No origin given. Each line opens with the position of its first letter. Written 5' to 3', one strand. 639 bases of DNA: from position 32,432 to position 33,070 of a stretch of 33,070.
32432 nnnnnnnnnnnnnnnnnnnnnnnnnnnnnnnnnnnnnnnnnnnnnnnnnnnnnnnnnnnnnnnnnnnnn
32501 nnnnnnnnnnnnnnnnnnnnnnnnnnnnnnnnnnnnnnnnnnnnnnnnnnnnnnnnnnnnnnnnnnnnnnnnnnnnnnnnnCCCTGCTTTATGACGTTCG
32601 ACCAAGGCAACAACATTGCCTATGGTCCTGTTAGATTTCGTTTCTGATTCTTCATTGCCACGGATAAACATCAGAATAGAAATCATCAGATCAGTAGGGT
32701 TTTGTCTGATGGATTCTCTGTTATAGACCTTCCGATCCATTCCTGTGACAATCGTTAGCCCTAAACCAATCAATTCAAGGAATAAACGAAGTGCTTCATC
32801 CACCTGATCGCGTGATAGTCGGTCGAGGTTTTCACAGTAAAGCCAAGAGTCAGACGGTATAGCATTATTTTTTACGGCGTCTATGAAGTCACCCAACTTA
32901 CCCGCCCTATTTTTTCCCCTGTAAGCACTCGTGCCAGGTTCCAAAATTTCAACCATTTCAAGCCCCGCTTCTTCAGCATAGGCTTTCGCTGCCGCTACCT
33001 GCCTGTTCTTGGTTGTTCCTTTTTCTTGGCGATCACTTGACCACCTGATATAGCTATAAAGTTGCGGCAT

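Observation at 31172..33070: Large serine recombinase as the integrase, abutting the window edge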

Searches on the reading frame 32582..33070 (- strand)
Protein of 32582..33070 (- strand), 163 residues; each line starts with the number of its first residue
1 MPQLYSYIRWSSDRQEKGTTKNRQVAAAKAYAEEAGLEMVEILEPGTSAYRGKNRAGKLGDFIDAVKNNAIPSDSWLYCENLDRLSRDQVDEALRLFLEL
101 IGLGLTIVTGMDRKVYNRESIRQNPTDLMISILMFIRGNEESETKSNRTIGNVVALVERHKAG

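Call 71: search_solved_structures(query=window:32582-33070:-, max_evalue=10, show_alignments=4)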
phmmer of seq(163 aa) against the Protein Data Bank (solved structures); distinct sequences matched with E-value up to 10: 0.
